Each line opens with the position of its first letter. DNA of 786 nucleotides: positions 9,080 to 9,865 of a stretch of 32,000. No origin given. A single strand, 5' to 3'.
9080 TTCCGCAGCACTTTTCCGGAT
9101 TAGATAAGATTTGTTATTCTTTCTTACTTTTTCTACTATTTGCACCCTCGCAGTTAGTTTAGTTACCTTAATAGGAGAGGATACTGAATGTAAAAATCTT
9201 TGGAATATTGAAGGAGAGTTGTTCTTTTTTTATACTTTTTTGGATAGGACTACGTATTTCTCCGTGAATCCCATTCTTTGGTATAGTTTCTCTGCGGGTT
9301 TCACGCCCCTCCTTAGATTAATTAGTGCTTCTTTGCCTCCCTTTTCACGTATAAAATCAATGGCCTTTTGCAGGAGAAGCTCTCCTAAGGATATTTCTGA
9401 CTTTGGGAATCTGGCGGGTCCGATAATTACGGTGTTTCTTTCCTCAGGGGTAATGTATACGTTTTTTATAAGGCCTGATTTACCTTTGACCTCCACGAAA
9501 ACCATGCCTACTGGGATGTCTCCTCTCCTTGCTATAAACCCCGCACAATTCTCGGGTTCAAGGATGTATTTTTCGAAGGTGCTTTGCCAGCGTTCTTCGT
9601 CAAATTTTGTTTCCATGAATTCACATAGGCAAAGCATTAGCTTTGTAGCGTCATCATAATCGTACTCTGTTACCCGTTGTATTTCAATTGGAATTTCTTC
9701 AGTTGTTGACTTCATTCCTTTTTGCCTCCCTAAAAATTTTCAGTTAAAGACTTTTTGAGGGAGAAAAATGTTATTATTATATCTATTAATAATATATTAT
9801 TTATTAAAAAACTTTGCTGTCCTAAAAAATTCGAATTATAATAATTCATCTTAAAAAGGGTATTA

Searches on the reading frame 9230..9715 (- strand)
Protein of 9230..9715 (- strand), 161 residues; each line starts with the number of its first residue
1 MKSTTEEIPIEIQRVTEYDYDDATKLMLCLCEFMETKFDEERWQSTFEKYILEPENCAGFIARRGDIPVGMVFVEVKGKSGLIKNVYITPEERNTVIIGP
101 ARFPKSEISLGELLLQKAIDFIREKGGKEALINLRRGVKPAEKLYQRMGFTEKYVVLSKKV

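Call 58: search_protein_families(library=pfam, proteins=[window:9230-9715:-], max_evalue=0.01)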
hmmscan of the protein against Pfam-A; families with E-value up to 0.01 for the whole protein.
window:9230-9715:- (161 aa): 3 families
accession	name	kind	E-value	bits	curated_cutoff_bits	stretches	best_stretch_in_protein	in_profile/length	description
PF00583.31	Acetyltransf_1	-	1.4e-06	29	20.7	1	110-150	76-116/116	Acetyltransferase (GNAT) family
PF13508.13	Acetyltransf_7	-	2.9e-05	24.8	27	0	110-152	45-84/84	Acetyltransferase (GNAT) domain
PF13673.13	Acetyltransf_10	-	0.00063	20.2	23.6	0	110-152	68-109/128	Acetyltransferase (GNAT) domain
